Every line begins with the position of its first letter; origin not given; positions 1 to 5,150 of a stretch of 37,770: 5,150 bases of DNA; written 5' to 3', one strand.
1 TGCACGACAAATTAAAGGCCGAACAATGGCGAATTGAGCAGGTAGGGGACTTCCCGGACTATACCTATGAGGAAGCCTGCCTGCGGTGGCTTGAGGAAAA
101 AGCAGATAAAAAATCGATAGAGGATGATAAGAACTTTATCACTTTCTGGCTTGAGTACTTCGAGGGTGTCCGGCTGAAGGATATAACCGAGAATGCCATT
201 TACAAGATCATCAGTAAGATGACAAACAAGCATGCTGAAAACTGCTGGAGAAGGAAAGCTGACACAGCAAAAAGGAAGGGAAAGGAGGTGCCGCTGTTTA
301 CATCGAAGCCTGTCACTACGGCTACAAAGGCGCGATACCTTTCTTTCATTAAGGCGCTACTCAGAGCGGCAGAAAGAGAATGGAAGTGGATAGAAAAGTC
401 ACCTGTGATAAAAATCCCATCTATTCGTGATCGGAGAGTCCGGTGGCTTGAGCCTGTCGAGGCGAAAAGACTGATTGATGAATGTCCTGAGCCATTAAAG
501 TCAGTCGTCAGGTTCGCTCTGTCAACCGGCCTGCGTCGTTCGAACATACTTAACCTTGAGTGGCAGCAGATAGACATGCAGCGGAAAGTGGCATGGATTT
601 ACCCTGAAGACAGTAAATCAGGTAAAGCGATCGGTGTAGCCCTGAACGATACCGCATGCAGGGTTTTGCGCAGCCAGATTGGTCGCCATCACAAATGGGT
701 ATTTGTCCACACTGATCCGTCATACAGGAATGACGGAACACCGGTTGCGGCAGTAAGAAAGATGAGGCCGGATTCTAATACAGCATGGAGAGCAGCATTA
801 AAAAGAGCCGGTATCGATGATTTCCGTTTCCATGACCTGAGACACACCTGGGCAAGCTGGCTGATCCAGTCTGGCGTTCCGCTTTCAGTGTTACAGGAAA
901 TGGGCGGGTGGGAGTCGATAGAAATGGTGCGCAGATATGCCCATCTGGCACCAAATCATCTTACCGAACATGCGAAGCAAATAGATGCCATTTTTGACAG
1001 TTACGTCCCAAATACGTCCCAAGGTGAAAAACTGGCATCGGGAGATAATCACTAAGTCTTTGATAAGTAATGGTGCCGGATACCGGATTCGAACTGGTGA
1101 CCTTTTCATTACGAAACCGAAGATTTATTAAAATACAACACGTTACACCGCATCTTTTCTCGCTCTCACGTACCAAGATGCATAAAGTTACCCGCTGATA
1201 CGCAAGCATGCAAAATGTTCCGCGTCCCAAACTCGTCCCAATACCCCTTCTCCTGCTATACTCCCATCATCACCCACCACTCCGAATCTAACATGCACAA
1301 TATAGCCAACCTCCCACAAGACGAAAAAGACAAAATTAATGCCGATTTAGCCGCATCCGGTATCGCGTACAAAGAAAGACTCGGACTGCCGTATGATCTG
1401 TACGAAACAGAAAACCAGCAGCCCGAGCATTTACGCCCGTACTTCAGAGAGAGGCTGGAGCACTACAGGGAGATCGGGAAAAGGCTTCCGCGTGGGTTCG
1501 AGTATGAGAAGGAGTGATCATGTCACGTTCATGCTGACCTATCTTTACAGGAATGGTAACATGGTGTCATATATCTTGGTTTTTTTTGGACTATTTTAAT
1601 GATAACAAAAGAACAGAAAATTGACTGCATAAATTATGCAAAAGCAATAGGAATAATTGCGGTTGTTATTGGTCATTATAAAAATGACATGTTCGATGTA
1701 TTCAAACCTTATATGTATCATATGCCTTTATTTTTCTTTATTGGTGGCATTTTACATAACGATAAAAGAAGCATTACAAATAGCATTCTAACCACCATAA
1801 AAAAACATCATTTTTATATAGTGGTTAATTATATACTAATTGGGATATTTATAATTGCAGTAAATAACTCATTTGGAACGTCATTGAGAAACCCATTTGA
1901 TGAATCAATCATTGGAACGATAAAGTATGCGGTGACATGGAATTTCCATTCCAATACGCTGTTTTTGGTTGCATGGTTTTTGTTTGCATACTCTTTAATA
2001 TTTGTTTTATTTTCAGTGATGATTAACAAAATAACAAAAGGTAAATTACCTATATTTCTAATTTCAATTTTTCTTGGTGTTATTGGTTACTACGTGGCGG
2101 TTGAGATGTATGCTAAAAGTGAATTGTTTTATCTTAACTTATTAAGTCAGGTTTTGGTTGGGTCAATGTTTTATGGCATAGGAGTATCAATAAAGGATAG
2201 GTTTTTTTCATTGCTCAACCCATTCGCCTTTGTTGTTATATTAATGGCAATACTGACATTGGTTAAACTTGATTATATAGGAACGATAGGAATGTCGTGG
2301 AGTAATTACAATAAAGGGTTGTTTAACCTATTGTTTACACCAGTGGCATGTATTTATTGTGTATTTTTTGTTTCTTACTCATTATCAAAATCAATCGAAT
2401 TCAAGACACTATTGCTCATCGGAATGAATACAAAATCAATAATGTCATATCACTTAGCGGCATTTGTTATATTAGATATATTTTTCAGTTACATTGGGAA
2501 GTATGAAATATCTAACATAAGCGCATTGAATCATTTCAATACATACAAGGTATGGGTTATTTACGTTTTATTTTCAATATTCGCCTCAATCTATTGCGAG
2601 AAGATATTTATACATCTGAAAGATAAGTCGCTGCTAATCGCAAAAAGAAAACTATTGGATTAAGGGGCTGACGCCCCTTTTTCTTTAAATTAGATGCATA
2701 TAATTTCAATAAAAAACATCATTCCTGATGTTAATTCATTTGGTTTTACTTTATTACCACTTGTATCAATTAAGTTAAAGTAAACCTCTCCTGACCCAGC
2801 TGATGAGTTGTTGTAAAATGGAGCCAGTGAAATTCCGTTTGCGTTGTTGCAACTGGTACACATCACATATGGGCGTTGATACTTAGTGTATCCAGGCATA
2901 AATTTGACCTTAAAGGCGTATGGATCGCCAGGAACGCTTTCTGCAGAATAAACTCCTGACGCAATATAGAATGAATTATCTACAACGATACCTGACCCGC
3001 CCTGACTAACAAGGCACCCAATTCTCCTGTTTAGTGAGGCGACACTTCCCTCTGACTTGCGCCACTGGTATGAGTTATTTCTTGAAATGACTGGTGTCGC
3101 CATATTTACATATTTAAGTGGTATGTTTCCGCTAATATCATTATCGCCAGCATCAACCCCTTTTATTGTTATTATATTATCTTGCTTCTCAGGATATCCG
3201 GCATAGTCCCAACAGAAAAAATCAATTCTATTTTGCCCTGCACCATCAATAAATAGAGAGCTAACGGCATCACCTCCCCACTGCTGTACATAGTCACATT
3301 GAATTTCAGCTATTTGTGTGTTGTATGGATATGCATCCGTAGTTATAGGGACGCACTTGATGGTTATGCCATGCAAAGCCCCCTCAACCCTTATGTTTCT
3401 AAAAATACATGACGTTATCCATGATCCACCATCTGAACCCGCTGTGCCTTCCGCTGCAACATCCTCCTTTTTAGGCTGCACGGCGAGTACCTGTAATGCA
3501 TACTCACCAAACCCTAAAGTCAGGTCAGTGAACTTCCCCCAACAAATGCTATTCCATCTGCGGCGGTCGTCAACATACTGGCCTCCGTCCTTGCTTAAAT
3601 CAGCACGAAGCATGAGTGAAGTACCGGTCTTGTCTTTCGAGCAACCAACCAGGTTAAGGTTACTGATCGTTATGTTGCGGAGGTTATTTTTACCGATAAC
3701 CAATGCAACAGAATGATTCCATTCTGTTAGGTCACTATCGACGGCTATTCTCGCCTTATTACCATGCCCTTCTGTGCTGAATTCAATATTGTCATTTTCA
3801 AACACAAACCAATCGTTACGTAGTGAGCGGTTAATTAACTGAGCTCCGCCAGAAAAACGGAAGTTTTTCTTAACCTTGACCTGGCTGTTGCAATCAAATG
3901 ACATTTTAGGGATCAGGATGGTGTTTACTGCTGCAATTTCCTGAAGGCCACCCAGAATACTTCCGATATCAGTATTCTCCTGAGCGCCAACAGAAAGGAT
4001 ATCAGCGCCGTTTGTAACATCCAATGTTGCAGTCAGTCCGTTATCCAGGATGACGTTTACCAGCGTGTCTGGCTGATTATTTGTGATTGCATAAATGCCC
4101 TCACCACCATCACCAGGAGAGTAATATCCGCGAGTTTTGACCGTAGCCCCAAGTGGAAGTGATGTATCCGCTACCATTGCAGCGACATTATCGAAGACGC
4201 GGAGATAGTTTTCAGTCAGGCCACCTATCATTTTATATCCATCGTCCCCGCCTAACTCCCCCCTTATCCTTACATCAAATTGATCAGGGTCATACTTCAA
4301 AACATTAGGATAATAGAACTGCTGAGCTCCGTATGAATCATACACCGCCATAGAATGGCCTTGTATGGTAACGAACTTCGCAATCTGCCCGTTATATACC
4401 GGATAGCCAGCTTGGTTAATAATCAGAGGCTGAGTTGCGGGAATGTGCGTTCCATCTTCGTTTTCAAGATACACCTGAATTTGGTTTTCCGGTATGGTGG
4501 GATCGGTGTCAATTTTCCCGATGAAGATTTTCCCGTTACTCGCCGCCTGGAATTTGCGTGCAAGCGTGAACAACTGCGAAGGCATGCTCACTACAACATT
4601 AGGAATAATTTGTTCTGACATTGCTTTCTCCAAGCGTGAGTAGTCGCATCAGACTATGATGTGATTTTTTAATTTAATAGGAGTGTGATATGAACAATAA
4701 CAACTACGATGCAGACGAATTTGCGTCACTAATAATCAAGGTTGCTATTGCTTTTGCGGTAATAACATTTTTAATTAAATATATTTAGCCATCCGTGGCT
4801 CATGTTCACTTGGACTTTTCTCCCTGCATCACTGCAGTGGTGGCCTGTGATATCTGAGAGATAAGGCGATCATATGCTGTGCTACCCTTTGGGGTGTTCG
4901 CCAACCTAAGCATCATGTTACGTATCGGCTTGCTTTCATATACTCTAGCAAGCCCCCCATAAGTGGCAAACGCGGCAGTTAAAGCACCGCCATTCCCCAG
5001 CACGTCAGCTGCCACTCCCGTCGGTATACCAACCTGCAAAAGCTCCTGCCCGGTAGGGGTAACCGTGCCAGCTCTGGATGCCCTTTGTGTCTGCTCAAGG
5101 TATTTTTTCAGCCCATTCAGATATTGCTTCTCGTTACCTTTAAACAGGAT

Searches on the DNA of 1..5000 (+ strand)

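Call 6: search_dna_similar(query=window:1-5000:+, collection=phages, mode=near, max_rows=25)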
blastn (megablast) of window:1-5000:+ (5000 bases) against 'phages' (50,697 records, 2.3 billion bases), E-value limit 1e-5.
Records with a match: 7; places in all: 7; records where one place covers at least 80% of the query: 0.
Best place of each record, by identity: 80-90% 3; 60-80% 4.
By first word of the organism name: Escherichia 5; Salmonella 1; Proteus 1.
By host as written in the record: Escherichia coli ECOR13 3; Escherichia coli C 1; Salmonella sp. 1; Proteus mirabilis 1; Escherichia coli 1.
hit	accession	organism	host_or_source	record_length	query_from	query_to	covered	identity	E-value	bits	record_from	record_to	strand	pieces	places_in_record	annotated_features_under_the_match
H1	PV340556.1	Escherichia phage PhiR29_1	Escherichia coli ECOR13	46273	465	1021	11%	72.9%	2e-42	182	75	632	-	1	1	integrase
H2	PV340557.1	Escherichia phage PhiR29_2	Escherichia coli C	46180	465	1021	11%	72.9%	2e-42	182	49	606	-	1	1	integrase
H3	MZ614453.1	Salmonella phage MS2 LVA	Salmonella sp.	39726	4281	4645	7%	78.7%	1e-59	239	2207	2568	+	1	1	record has no annotation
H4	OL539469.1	Proteus phage vB_PmiP_Brookers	Proteus mirabilis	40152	4280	4645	7%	77.0%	3e-50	207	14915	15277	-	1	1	putative head binding protein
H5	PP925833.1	Escherichia phage Kati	Escherichia coli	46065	807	1021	4%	81.9%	2e-42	182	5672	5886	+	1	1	integrase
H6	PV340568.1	Escherichia phage PhiR49_1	Escherichia coli ECOR13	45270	819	1021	4%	82.8%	2e-42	182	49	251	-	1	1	integrase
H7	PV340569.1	Escherichia phage PhiR49_1_star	Escherichia coli ECOR13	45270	819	1021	4%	82.8%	2e-42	182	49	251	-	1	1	integrase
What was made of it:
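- Tried and rejected: Phage collection, nucleotide search: no close relative of the att region, only int at 73-83% identity (call 6).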

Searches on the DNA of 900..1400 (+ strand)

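Call 5: search_rna_families(source=window, start=900, end=1400, threshold=evalue, max_evalue=10, show_alignments=3)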
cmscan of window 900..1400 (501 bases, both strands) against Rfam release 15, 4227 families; matches with E-value up to 10: 1.
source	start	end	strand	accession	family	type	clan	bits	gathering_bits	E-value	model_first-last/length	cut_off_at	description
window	925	953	+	RF00074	mir-29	Gene; miRNA;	-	14.8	46.7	3.7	18-53/70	no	mir-29 microRNA precursor family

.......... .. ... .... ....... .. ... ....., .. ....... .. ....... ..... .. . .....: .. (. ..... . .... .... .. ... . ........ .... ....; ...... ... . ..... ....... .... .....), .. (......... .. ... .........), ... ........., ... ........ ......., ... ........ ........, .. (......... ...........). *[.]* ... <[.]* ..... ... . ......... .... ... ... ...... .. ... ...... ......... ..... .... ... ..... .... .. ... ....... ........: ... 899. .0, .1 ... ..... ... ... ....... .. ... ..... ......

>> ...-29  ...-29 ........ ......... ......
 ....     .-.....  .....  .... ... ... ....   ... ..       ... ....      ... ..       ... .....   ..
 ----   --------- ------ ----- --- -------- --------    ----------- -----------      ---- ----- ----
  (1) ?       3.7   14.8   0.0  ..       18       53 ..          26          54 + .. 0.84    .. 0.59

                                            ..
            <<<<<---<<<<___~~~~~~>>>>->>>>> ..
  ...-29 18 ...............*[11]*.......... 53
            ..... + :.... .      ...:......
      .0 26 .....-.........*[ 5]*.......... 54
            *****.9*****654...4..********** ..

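Call 7: search_dna_similar(query=window:1040-1240:+, collection=ecoli_genomes, mode=distant, max_rows=25)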
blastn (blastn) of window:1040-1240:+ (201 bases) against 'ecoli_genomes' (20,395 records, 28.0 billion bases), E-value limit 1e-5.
No match.
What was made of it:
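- On P22-type Int/Xis/attP module: There is no match in 5,426 E. coli genomes (call 7).
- Tried and rejected: E. coli genomes: no match to window 1040-1240 (call 7).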
